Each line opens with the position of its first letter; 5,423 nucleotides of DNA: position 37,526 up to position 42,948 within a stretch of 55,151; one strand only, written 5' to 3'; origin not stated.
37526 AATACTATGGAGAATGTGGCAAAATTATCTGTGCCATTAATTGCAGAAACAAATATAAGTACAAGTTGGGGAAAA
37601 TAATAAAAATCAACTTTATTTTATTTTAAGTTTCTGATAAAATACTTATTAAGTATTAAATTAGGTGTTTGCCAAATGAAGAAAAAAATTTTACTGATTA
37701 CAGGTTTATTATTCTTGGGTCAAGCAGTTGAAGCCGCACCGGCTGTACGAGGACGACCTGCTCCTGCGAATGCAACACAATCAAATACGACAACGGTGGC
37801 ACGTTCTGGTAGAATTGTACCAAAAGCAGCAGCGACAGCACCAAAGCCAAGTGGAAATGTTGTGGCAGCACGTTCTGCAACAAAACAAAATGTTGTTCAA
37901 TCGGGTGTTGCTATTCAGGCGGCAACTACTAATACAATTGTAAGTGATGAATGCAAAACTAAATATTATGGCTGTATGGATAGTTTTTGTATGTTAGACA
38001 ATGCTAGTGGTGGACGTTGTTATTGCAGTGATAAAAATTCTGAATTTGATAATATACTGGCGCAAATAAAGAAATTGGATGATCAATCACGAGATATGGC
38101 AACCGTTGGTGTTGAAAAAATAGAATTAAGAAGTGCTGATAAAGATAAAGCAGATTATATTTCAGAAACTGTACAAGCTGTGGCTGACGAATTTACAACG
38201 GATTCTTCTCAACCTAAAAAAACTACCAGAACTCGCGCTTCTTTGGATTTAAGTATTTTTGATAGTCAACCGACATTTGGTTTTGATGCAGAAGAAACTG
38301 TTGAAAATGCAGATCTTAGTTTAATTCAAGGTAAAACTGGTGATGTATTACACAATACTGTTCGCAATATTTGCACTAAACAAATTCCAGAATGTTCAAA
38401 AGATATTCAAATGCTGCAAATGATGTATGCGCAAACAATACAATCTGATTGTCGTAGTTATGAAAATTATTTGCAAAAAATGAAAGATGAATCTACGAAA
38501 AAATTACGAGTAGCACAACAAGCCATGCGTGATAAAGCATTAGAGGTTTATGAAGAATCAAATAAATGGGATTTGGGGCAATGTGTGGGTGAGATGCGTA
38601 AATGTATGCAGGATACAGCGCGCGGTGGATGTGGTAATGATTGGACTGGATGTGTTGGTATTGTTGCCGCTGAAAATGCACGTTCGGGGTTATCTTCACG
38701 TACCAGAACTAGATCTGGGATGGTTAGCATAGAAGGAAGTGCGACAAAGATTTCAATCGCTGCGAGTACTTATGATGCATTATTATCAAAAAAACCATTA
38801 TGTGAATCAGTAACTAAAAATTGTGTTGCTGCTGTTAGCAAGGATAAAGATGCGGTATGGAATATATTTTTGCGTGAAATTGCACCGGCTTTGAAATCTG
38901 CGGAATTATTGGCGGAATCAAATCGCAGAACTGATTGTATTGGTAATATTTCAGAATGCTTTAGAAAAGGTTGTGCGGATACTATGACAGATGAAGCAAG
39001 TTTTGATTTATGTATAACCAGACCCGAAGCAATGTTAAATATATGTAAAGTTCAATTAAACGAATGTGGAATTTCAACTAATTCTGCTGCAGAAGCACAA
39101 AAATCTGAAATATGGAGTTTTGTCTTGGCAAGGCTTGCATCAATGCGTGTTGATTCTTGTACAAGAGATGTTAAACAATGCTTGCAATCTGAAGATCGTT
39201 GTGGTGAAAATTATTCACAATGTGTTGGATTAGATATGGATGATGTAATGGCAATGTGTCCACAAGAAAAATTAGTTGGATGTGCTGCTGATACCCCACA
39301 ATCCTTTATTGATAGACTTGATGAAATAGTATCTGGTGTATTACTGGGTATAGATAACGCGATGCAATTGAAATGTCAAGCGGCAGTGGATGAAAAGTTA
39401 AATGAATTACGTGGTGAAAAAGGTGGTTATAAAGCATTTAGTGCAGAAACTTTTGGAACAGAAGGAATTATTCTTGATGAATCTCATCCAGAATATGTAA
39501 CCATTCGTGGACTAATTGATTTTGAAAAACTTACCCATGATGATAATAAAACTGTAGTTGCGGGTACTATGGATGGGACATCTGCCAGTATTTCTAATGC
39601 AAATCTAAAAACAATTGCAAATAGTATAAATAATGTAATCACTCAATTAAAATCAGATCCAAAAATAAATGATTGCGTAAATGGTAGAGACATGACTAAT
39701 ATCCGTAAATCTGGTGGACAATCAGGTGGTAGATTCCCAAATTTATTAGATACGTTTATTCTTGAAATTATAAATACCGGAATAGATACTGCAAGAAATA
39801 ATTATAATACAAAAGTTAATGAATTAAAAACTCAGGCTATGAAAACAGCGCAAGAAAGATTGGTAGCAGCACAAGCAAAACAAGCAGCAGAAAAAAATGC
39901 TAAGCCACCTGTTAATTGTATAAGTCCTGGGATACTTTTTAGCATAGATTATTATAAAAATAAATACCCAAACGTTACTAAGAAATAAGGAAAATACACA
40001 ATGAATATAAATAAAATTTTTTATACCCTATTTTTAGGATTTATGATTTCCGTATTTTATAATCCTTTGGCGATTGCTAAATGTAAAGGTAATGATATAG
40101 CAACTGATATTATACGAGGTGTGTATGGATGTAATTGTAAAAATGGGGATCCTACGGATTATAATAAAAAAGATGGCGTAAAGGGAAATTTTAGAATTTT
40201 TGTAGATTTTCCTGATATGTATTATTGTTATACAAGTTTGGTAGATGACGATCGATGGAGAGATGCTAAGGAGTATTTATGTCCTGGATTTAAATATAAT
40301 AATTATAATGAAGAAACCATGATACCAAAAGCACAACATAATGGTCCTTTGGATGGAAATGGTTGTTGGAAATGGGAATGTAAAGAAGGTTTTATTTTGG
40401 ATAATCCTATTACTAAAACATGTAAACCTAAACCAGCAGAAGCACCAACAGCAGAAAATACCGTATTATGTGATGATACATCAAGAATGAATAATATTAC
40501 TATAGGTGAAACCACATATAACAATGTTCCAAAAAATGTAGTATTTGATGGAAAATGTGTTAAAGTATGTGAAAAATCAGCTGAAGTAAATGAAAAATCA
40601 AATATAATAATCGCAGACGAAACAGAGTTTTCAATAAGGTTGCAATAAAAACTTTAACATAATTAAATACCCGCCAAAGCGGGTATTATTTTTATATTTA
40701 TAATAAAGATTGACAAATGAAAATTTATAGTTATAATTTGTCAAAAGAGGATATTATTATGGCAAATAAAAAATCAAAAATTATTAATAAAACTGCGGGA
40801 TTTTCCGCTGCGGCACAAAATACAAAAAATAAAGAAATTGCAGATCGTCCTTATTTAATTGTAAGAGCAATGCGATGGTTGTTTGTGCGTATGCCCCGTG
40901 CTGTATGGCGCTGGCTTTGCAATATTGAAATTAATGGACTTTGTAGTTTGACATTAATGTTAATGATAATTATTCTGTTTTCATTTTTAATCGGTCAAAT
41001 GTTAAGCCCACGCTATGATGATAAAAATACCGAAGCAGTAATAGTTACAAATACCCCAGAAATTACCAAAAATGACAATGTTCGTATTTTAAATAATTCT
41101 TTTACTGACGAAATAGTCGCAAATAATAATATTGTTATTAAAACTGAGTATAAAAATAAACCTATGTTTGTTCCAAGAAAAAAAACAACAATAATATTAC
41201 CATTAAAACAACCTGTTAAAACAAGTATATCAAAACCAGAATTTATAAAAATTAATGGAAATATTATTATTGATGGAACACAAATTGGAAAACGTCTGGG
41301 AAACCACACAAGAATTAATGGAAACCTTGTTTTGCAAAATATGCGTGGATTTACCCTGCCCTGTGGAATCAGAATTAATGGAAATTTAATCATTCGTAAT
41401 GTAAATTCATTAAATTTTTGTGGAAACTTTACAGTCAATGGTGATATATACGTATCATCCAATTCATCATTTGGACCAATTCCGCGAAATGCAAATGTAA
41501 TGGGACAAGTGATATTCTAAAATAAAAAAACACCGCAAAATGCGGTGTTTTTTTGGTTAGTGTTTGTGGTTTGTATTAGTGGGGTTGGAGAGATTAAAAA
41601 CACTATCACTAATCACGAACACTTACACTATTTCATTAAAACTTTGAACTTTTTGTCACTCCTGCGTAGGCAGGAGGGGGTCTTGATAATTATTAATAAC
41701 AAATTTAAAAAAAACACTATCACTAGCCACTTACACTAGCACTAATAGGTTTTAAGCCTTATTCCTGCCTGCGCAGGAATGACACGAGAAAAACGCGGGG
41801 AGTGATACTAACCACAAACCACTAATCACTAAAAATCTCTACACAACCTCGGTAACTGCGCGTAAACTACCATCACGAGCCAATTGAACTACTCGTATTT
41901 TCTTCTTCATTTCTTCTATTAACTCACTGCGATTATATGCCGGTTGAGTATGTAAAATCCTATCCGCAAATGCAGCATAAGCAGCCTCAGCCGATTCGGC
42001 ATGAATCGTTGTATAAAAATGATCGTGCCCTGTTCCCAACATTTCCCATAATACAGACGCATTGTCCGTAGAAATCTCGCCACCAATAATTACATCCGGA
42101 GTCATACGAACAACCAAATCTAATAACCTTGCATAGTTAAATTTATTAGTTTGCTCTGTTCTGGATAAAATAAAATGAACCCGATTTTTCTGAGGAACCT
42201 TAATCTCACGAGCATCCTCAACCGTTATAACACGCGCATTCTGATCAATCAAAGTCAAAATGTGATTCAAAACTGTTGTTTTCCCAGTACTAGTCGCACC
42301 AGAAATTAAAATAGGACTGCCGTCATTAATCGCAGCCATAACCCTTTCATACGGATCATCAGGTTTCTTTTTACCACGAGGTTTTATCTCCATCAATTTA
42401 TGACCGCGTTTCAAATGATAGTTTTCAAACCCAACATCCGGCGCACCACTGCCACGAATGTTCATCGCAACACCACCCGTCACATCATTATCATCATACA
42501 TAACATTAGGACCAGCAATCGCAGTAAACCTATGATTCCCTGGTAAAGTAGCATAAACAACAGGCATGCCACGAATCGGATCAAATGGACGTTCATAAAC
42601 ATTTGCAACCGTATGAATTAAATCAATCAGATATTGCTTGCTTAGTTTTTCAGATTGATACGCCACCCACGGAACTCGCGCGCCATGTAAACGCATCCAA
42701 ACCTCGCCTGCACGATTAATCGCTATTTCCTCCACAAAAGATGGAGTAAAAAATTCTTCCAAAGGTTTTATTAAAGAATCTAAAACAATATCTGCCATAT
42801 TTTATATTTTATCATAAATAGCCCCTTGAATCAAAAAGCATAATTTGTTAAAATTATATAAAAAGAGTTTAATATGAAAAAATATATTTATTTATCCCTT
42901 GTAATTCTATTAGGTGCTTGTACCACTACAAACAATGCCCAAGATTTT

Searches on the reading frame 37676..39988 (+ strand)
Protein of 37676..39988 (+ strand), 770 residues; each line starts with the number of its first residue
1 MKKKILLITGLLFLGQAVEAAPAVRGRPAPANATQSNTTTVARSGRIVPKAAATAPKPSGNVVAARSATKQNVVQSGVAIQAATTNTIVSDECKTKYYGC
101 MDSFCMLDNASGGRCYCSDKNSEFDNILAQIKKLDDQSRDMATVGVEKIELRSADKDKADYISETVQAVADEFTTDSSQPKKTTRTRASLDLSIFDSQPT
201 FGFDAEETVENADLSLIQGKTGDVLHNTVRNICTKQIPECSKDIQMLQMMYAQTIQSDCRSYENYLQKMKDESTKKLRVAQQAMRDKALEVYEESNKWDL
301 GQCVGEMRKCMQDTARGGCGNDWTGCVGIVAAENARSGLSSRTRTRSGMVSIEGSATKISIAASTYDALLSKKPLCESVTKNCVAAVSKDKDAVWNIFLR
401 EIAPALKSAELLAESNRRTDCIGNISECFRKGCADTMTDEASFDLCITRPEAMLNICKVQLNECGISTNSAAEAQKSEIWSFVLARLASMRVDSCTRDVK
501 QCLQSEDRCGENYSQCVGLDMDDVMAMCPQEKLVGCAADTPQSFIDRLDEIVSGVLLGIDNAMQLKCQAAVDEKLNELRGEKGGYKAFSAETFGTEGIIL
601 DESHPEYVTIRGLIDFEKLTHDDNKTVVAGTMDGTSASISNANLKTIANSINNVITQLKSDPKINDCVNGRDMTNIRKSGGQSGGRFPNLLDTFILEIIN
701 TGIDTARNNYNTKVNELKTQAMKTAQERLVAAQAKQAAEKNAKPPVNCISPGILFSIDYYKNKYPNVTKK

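Call 4: search_protein_families(library=pfam, proteins=[window:37676-39988:+], max_evalue=1)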
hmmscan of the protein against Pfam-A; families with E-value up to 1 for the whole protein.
window:37676-39988:+ (770 aa): 1 family
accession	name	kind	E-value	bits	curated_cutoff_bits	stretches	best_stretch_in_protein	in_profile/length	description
PF25764.1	KIF21A_4th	-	0.23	11.5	33.1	1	700-741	49-90/183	KIF21A-like domain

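Call 5: search_protein_families(library=ncbifam, proteins=[window:37676-39988:+], max_evalue=1)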
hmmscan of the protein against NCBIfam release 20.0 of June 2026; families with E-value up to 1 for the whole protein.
window:37676-39988:+ (770 aa): 1 family
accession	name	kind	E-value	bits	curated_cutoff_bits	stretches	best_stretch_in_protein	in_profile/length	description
NF041120.1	RqcH_arch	equivalog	0.053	12.3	400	1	636-741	207-312/645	ribosome rescue protein RqcH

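Call 52: search_protein_families(library=pfam, alignment_id=A5, max_evalue=0.01)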
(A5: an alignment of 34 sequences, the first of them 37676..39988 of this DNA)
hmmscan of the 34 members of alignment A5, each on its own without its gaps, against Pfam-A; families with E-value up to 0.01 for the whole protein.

A. member 1, window:37676-39988:+ (770 aa): 0 families

B. families by the number of members that match (of 34 scanned): 3 families
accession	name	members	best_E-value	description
PF04513.17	Baculo_PEP_C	2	0.00034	Baculovirus polyhedron envelope protein, PEP, C terminus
PF00163.24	Ribosomal_S4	1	0.0056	Ribosomal protein S4/S9 N-terminal domain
PF09802.14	Sec66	1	0.0057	Preprotein translocase subunit Sec66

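Call 53: search_solved_structures(query=A5, max_evalue=1)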
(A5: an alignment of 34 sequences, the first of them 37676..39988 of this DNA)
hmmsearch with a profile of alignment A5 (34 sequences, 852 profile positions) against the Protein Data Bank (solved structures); distinct sequences matched with E-value up to 1: 3.
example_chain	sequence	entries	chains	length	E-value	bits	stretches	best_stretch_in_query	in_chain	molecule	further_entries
4m77_G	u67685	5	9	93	0.33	12.5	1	551-605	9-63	U6 snRNA-associated Sm-like protein LSm4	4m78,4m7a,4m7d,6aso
5vsu_D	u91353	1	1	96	0.35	12.4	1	551-605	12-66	U6 snRNA-associated Sm-like protein LSm4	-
4m75_G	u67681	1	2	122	0.56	11.7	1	551-605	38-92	U6 snRNA-associated Sm-like protein Lsm4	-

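Call 82: search_protein_families(library=padloc, proteins=[window:37676-39988:+], max_evalue=0.01)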
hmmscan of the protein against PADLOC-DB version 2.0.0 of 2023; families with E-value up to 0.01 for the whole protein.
window:37676-39988:+ (770 aa): 0 families

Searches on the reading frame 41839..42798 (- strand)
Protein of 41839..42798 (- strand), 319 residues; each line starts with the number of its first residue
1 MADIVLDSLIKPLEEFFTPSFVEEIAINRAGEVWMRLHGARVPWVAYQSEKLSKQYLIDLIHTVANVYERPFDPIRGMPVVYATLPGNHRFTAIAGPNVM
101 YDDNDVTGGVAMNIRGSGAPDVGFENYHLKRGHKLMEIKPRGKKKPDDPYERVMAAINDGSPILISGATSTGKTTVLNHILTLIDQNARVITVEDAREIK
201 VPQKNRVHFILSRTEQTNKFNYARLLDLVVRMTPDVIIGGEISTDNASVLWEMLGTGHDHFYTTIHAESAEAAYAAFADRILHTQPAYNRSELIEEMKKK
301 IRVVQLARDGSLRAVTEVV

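Call 42: search_protein_families(library=pfam, proteins=[window:41839-42798:-], max_evalue=0.001)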
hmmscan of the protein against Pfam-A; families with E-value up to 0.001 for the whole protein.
window:41839-42798:- (319 aa): 2 families
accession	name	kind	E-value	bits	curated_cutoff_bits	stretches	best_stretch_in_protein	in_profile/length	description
PF00437.27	T2SSE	-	1.4e-22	80.3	24.9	1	162-273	144-251/370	Type II/IV secretion system protein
PF13191.12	AAA_16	-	0.00023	22.1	32.6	1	155-199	17-63/167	AAA ATPase domain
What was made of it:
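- A T2SS/T4SS-type ATPase gene lies at 41839-42798 (call 42).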
